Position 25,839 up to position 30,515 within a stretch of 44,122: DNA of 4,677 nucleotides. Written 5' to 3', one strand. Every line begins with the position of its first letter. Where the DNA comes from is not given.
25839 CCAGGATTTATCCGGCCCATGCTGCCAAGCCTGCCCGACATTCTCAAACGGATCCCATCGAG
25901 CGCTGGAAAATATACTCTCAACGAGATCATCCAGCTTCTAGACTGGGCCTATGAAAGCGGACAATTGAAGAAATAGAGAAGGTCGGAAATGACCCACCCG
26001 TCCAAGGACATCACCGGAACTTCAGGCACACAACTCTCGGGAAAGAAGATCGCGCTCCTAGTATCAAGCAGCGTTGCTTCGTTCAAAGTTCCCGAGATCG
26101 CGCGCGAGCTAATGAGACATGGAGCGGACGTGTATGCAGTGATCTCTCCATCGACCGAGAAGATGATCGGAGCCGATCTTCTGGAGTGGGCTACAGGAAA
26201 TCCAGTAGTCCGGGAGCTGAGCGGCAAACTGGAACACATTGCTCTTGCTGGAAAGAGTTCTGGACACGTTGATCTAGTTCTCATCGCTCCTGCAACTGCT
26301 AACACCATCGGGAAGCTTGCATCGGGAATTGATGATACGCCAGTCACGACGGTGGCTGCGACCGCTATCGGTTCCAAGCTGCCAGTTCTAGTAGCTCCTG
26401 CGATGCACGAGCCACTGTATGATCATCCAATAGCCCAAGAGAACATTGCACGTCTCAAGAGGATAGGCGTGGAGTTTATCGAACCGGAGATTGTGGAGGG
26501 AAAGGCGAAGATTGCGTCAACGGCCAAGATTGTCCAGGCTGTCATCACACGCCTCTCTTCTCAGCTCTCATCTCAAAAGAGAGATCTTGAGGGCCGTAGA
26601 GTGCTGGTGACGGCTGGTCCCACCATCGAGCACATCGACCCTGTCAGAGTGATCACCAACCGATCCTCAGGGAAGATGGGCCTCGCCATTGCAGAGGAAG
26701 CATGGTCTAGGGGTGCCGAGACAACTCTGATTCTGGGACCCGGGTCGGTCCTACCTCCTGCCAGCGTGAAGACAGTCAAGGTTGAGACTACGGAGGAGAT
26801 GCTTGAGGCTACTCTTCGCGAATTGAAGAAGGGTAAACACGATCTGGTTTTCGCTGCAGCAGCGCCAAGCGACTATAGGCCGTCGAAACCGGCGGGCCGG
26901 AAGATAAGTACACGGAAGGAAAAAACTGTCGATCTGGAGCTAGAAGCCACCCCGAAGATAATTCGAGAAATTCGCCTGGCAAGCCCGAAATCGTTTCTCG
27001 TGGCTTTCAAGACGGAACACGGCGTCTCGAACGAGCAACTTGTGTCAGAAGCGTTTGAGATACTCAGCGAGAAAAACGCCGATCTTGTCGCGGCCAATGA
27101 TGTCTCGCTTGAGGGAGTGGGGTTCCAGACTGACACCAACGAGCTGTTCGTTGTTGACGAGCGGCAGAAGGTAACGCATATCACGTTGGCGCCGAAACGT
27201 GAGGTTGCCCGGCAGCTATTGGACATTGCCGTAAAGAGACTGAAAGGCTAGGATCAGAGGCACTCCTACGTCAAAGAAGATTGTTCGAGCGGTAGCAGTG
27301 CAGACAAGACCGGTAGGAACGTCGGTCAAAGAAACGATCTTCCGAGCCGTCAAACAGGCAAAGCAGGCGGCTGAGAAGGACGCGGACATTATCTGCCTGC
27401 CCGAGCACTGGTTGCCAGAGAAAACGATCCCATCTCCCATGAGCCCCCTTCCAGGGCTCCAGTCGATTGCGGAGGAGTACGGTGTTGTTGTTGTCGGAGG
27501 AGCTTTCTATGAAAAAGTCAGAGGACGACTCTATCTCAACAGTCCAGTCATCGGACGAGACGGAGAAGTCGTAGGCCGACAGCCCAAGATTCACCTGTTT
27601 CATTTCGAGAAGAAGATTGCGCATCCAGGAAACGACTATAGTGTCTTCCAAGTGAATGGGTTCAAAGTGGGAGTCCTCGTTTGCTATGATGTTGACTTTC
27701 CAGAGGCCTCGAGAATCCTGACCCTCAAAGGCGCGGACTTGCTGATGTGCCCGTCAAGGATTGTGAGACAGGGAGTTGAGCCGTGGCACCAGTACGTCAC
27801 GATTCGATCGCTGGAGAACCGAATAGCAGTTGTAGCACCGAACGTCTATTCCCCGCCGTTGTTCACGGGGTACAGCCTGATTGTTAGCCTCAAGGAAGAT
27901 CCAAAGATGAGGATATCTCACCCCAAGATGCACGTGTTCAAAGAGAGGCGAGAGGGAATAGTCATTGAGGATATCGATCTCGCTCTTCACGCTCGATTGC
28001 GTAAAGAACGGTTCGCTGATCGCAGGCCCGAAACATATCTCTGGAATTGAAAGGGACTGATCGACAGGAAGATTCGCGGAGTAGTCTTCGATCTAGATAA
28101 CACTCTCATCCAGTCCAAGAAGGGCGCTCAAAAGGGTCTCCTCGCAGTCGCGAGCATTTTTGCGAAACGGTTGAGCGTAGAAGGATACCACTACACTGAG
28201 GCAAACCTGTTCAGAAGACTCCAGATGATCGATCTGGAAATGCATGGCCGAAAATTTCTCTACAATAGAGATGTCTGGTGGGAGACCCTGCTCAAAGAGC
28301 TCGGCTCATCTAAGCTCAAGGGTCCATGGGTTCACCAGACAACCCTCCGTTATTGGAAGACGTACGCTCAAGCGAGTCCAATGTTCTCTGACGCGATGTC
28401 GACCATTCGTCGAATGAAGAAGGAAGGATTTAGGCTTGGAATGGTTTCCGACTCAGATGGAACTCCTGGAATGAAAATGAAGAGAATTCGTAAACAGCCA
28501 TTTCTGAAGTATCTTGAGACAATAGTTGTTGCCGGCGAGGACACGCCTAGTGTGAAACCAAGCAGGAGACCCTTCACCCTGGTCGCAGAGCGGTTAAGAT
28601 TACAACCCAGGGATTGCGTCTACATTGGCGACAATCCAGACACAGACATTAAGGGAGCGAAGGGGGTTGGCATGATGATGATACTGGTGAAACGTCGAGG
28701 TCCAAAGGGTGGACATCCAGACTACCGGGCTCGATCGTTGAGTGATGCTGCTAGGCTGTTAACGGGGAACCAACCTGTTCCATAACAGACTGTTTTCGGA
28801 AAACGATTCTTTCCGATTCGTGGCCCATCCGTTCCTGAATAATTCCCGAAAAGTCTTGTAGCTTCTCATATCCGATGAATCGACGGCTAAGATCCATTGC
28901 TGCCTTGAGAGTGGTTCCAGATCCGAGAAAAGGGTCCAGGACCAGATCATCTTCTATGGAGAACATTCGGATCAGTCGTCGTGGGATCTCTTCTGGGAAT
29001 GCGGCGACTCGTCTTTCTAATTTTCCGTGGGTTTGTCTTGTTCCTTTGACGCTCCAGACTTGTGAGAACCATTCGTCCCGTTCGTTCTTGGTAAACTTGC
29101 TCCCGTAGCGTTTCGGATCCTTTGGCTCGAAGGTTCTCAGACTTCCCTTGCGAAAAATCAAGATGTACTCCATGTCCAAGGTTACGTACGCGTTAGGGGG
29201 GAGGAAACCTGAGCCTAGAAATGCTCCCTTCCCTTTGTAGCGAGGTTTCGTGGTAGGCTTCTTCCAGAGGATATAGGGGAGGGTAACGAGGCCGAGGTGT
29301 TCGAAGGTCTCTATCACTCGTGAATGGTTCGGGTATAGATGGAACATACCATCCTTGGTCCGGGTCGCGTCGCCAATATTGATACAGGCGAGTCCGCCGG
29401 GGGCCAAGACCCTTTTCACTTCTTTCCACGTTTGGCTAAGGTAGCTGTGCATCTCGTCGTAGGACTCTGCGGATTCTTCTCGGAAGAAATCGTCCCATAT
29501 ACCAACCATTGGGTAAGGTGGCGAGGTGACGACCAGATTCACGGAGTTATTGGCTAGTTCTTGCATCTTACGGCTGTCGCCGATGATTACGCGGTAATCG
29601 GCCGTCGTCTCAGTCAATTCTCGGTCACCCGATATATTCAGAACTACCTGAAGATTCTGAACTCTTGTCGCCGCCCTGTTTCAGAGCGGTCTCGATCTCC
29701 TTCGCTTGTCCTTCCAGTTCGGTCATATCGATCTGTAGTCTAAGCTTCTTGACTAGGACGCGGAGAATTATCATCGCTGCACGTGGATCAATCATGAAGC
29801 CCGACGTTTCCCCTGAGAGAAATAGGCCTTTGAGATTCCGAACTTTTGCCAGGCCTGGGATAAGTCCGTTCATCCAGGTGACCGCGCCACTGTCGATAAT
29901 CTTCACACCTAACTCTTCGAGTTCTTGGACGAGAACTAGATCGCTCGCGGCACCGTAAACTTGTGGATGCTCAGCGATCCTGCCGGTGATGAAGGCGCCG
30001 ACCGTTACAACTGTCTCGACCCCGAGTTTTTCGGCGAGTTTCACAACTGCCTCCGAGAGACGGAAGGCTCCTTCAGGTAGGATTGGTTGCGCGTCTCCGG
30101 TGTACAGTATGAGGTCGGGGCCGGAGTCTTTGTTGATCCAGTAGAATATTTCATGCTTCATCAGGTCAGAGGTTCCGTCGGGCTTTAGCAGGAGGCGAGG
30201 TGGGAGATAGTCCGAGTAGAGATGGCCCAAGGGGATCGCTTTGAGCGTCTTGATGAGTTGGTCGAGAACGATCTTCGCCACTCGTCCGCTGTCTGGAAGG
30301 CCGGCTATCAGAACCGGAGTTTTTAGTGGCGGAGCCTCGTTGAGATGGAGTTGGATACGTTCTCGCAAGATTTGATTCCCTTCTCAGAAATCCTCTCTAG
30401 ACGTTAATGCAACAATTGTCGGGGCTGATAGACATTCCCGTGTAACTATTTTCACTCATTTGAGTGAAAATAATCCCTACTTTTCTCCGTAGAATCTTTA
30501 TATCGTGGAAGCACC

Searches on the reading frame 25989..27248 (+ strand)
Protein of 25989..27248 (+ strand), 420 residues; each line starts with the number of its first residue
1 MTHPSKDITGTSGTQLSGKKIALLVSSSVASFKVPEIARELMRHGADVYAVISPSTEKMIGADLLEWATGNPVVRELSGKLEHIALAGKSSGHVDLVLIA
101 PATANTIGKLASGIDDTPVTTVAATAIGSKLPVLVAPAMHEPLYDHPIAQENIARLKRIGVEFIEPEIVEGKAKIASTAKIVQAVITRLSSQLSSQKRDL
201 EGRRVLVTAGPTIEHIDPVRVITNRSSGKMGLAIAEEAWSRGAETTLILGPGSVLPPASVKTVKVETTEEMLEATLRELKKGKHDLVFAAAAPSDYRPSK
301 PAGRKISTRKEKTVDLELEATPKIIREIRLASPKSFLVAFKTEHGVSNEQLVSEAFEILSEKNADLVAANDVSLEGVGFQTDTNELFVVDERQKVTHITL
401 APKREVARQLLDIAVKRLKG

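Call 32: search_protein_families(library=pfam, proteins=[window:25989-27248:+], max_evalue=0.001)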
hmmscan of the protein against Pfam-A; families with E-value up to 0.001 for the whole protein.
window:25989-27248:+ (420 aa): 2 families
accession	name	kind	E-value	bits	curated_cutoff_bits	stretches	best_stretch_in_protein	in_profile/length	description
PF04127.22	DFP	-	1.7e-59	201.2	22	1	200-388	1-185/186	DNA/pantothenate metabolism flavoprotein C-terminal domain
PF02441.25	Flavoprotein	-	3.7e-25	88.8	22.7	1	19-186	1-159/162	Flavoprotein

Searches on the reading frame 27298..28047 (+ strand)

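Call 32: search_protein_families(library=pfam, proteins=[window:27298-28047:+], max_evalue=0.001)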
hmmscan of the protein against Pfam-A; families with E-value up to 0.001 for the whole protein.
window:27298-28047:+ (250 aa): 1 family
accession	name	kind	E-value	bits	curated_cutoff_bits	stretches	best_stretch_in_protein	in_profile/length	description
PF00795.27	CN_hydrolase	-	7.3e-30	104.6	23.2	1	2-235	6-255/256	Carbon-nitrogen hydrolase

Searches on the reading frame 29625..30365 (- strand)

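Call 32: search_protein_families(library=pfam, proteins=[window:29625-30365:-], max_evalue=0.001)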
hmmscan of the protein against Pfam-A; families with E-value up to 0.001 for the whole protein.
window:29625-30365:- (246 aa): 1 family
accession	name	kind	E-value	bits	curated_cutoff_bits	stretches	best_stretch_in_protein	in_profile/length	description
PF09754.15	PAC2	-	2e-39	136.1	25.8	1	19-230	1-213/215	PAC2 family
